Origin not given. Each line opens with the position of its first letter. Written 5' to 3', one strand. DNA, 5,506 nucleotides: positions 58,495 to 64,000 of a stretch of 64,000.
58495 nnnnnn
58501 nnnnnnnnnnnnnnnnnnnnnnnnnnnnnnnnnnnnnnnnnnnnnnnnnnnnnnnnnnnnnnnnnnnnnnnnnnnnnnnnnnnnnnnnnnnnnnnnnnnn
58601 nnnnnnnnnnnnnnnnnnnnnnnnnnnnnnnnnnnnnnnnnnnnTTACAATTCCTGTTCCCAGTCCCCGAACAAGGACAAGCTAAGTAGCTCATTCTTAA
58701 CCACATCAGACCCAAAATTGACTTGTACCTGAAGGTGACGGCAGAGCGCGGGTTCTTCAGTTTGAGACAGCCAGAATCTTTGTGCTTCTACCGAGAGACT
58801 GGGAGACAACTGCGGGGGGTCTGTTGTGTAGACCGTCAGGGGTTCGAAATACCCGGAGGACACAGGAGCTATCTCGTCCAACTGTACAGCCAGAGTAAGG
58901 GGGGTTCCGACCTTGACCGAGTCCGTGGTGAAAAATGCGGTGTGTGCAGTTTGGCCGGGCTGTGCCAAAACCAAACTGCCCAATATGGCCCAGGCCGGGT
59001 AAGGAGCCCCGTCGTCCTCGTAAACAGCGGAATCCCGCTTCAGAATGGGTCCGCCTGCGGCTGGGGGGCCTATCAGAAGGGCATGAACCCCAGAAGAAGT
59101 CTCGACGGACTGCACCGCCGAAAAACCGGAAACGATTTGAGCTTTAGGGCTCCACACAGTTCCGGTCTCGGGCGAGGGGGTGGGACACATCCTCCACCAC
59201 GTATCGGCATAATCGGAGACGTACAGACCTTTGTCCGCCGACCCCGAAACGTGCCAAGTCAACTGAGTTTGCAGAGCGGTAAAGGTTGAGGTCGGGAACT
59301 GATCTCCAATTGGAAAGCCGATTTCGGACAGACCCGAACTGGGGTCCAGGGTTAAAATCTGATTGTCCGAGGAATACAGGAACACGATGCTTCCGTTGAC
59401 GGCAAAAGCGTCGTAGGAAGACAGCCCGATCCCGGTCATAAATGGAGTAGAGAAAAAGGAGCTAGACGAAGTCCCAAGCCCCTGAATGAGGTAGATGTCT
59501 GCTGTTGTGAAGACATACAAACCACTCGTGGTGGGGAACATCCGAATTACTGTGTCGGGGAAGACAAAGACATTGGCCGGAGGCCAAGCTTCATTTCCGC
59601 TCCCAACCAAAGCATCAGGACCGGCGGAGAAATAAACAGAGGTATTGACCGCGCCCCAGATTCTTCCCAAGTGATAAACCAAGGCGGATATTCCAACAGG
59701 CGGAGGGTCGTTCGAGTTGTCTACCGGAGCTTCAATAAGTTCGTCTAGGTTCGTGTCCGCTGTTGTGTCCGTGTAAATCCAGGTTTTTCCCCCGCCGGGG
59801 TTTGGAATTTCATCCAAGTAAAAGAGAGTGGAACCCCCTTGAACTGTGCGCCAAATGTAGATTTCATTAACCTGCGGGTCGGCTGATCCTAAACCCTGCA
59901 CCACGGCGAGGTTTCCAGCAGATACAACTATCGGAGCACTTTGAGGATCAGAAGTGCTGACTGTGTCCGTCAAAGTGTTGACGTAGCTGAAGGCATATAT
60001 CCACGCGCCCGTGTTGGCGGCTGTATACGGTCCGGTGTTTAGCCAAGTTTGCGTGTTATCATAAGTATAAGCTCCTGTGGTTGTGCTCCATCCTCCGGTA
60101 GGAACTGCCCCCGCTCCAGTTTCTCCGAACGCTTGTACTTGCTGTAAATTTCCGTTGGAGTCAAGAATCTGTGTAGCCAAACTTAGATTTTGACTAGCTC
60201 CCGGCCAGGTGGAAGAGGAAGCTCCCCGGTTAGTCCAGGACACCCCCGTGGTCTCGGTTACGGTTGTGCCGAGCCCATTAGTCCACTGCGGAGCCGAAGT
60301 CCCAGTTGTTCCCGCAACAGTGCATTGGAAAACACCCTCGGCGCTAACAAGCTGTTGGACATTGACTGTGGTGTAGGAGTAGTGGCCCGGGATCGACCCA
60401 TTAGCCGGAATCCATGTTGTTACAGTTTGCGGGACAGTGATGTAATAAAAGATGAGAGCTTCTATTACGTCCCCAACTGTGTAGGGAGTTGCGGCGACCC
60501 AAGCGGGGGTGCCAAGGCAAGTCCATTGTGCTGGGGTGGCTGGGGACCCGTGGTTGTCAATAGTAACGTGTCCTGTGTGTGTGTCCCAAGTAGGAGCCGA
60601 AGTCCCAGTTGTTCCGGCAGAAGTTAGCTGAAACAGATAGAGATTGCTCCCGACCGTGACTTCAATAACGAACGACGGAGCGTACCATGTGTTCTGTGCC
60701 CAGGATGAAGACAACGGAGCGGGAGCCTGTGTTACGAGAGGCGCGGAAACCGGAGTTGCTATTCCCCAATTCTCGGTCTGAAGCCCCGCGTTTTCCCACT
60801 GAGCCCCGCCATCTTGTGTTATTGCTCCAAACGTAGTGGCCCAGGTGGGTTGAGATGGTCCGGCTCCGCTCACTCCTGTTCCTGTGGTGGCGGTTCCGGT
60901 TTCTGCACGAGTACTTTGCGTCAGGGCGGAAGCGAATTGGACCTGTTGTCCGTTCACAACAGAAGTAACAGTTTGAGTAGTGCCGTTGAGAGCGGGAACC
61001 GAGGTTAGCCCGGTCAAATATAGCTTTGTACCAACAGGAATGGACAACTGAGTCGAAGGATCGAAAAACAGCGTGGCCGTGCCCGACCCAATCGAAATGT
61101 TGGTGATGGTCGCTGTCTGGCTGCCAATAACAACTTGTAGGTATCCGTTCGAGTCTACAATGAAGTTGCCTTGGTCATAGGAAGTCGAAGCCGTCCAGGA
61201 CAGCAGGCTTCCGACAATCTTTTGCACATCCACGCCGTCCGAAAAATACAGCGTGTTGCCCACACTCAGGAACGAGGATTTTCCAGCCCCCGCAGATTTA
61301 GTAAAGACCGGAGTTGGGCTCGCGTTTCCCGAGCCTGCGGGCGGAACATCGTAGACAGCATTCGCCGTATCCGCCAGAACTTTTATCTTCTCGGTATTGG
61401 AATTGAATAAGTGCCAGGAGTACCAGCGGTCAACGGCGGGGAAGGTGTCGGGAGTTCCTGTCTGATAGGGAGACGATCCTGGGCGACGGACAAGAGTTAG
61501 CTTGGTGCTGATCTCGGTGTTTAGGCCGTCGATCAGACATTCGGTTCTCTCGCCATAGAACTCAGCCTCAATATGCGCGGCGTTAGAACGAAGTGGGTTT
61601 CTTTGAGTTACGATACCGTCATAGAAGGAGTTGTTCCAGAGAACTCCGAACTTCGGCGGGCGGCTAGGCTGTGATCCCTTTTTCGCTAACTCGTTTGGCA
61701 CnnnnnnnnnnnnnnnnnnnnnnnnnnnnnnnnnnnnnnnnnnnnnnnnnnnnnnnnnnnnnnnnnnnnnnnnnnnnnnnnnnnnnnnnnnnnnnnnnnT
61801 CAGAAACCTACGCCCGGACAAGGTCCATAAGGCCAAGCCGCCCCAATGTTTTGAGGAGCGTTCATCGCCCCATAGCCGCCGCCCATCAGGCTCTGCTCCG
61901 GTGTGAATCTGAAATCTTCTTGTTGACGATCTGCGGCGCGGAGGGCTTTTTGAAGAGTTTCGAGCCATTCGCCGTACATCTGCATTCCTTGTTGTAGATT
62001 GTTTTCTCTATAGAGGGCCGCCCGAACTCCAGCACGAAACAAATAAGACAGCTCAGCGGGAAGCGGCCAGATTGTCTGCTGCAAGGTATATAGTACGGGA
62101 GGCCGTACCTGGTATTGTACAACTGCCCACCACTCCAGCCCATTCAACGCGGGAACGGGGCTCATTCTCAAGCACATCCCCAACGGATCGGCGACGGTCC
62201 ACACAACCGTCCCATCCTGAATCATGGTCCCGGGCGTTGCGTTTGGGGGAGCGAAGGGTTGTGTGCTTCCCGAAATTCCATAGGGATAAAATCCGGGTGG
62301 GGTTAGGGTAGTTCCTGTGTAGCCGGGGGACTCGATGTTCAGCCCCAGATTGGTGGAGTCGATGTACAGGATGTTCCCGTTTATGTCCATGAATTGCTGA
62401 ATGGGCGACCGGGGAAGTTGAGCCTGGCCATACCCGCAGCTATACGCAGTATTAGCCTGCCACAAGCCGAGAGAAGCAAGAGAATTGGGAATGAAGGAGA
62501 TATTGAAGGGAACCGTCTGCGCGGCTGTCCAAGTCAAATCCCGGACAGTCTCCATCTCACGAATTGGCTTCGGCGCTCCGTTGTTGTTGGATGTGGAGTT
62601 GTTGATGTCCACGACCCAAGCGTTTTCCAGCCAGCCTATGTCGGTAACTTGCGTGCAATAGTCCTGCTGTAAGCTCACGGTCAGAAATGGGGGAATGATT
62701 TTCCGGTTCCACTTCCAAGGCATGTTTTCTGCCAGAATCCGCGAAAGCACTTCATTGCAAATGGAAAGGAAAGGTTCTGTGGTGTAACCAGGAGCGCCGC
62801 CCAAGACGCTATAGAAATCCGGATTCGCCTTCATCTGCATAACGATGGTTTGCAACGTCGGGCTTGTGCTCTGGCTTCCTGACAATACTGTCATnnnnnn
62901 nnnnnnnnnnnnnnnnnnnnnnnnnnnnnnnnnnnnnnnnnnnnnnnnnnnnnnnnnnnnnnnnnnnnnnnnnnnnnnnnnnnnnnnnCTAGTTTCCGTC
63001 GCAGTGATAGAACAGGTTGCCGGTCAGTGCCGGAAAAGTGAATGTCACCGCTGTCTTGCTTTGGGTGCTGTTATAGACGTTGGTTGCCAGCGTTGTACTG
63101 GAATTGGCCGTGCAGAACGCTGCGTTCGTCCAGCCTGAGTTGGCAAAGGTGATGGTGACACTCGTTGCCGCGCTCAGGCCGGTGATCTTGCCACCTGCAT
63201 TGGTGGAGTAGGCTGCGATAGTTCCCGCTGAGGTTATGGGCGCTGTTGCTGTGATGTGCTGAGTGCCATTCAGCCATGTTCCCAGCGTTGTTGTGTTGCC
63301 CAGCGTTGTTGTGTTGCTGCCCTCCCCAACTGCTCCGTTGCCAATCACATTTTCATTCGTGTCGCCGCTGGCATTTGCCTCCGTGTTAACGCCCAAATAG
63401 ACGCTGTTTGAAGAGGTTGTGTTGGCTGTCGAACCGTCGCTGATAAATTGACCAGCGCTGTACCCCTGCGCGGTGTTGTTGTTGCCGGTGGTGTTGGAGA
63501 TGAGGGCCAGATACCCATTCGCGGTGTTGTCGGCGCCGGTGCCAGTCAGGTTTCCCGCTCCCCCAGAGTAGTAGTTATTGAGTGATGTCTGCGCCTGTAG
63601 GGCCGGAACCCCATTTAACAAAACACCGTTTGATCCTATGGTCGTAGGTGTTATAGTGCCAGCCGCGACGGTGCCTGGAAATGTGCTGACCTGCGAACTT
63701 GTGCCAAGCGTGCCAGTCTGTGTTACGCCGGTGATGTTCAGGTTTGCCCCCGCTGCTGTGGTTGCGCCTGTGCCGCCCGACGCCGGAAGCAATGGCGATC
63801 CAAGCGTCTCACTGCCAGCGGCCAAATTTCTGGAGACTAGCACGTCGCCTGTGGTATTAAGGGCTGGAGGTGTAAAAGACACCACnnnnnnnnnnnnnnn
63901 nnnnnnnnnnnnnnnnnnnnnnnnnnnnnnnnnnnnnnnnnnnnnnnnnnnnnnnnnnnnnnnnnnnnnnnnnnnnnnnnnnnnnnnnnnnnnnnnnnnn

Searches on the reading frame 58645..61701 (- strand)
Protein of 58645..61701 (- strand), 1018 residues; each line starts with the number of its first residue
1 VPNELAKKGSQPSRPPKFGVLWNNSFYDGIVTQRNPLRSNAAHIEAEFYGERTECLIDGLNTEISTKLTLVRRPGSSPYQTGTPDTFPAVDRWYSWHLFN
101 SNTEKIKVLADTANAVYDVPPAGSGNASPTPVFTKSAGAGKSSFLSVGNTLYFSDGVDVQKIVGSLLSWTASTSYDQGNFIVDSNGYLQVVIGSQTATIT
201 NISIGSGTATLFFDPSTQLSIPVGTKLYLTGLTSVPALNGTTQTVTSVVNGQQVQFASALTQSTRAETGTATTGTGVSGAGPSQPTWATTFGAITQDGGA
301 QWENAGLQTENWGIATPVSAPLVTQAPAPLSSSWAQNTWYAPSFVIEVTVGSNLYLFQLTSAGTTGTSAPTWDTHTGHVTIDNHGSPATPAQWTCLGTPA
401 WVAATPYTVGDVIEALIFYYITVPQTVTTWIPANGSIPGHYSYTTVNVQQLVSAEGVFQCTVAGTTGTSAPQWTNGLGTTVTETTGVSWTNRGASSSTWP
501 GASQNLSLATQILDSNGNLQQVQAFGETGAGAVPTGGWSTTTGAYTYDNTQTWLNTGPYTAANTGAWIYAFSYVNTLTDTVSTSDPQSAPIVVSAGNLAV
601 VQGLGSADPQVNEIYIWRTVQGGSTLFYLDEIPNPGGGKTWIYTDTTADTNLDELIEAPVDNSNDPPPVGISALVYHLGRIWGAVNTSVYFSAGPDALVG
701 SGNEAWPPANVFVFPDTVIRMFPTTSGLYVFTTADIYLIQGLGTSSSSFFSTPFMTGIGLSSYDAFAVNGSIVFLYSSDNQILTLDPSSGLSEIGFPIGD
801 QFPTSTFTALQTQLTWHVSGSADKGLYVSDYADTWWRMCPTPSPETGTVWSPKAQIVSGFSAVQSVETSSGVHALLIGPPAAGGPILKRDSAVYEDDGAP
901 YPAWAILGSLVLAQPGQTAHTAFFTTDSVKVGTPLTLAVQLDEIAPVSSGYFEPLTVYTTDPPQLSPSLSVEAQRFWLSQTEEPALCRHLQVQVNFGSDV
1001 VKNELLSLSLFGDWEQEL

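Call 8: search_protein_families(library=phrogs, proteins=[window:58645-61701:-], max_evalue=0.001)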
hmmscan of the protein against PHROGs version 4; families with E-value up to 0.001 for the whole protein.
window:58645-61701:- (1018 aa): 0 families

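Call 9: search_protein_families(library=pfam, proteins=[window:58645-61701:-], max_evalue=0.01)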
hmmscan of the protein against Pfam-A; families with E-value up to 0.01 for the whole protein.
window:58645-61701:- (1018 aa): 0 families

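Call 13: search_protein_families(library=ncbifam, proteins=[window:58645-61701:-], max_evalue=0.01)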
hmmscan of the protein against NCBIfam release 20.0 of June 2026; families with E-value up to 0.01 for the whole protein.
window:58645-61701:- (1018 aa): 0 families

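Call 40: search_dna_similar(query=window:58645-61701:-, collection=phages, mode=protein, max_rows=12, max_evalue=0.01)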
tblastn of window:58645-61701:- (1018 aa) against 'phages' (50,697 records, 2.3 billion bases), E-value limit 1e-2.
Records with a match: 3; places in all: 3; records where one place covers at least 80% of the query: 1.
Best place of each record, by identity: <60% 3.
By first word of the organism name: Tunturiibacter 1; Caudoviricetes 1; Dickeya 1.
By host as written in the record: Tunturiibacter psychrotolerans X5P2 1; - 1; Dickeya dadantii 1.
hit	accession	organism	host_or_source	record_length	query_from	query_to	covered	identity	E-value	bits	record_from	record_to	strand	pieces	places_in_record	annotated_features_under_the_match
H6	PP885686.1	Tunturiibacter phage Tunturi_3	Tunturiibacter psychrotolerans X5P2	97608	1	1017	89%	39.5%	7e-113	584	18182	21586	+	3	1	head decoration protein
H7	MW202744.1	Caudoviricetes sp.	Manatee Spring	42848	565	743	18%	29.4%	3e-3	48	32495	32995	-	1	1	phage stabilization protein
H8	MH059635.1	Dickeya phage Amaethon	Dickeya dadantii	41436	565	743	18%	29.1%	4e-5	54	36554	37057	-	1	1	hypothetical protein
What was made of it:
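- On T7 gp16-like / podophage third ejection protein: The tail genes themselves are identified only by homology to Tunturi 3 genes and one weak 'stabilization protein' match (call 40).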

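Call 117: search_solved_structures(query=window:58648-61701:-, max_evalue=1, show_alignments=0)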
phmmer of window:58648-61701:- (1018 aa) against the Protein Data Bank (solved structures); distinct sequences matched with E-value up to 1: 0.

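Call 119: get_annotated_region(hit=H8, flank=7000)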
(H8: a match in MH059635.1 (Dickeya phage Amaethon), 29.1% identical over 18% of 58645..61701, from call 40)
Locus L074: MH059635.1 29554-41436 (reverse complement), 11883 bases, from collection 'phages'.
description: Dickeya phage Amaethon, complete genome.
organism: Dickeya phage Amaethon (NCBI taxid 2163629)
taxonomy: Viruses; Duplodnaviria; Heunggongvirae; Uroviricota; Caudoviricetes
host: Dickeya dadantii; source: organic waste; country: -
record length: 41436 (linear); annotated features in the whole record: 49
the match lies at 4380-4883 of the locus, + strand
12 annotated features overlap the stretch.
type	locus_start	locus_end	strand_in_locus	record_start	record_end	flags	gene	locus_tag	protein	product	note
CDS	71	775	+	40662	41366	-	-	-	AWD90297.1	hypothetical protein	-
CDS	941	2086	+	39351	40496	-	-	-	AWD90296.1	hypothetical protein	-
CDS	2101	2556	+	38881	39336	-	-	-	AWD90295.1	hypothetical protein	-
CDS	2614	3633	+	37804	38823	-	-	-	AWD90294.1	hypothetical protein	-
CDS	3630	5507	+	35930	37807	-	-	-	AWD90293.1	hypothetical protein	-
CDS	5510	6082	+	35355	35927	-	-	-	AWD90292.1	hypothetical protein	-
CDS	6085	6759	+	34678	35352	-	-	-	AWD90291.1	hypothetical protein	-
CDS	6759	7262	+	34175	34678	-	-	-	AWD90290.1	hypothetical protein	-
CDS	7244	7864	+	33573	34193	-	-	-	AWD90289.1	hypothetical protein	-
CDS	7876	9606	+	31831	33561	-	-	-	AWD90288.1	hypothetical protein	-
CDS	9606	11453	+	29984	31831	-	-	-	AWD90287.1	portal protein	-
CDS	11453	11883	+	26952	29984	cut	-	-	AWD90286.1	tail tape measure protein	-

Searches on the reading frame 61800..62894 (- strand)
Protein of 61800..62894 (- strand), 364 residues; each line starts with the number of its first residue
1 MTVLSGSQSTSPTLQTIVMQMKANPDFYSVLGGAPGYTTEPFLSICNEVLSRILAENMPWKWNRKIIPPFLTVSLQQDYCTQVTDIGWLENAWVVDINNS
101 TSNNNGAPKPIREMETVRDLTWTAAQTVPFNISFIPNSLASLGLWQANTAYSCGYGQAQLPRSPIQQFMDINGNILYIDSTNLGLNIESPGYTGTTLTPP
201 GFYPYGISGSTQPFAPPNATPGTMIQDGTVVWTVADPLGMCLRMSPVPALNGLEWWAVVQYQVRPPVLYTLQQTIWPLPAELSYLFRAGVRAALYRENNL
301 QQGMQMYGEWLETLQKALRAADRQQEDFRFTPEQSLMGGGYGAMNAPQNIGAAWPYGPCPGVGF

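Call 8: search_protein_families(library=phrogs, proteins=[window:61800-62894:-], max_evalue=0.001)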
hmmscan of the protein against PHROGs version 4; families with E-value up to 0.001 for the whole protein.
window:61800-62894:- (364 aa): 0 families

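Call 9: search_protein_families(library=pfam, proteins=[window:61800-62894:-], max_evalue=0.01)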
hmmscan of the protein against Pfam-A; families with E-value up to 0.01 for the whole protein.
window:61800-62894:- (364 aa): 0 families

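Call 13: search_protein_families(library=ncbifam, proteins=[window:61800-62894:-], max_evalue=0.01)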
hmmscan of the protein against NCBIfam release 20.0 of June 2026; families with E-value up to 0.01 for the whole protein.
window:61800-62894:- (364 aa): 0 families

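Call 39: search_dna_similar(query=window:61800-62894:-, collection=phages, mode=protein, max_rows=12, max_evalue=0.01)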
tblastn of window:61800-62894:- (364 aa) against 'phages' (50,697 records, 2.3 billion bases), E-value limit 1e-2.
Records with a match: 1; places in all: 1; records where one place covers at least 80% of the query: 1.
Best place of each record, by identity: <60% 1.
By first word of the organism name: Tunturiibacter 1.
By host as written in the record: Tunturiibacter psychrotolerans X5P2 1.
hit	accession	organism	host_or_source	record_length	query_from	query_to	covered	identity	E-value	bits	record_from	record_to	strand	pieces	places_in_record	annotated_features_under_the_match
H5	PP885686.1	Tunturiibacter phage Tunturi_3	Tunturiibacter psychrotolerans X5P2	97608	13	357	95%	30.7%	5e-33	135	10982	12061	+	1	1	structural protein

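Call 118: search_solved_structures(query=window:61803-62894:-, max_evalue=1, show_alignments=0)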
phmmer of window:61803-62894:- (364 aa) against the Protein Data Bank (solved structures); distinct sequences matched with E-value up to 1: 0.
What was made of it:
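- Tried and rejected: PDB phmmer of the 1,018-aa and 364-aa proteins found nothing (calls 117, 118).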

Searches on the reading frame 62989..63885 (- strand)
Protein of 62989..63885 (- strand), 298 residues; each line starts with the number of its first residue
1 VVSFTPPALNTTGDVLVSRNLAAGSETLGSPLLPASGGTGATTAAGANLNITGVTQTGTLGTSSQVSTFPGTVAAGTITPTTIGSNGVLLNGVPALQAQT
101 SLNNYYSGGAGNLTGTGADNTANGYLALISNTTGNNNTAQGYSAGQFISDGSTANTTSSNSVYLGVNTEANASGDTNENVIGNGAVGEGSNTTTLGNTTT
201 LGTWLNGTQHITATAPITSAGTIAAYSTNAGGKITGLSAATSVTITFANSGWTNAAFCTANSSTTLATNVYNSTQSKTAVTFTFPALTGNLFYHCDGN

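Call 9: search_protein_families(library=pfam, proteins=[window:62989-63885:-], max_evalue=0.01)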
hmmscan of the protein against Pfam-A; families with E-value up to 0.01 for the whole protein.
window:62989-63885:- (298 aa): 0 families

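Call 13: search_protein_families(library=ncbifam, proteins=[window:62989-63885:-], max_evalue=0.01)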
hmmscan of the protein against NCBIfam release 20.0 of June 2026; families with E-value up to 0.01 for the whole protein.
window:62989-63885:- (298 aa): 0 families

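Call 44: search_dna_similar(query=window:62989-63885:-, collection=phages, mode=protein, max_rows=10, max_evalue=0.01)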
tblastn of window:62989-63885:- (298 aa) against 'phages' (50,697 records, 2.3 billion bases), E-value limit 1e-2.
No match.
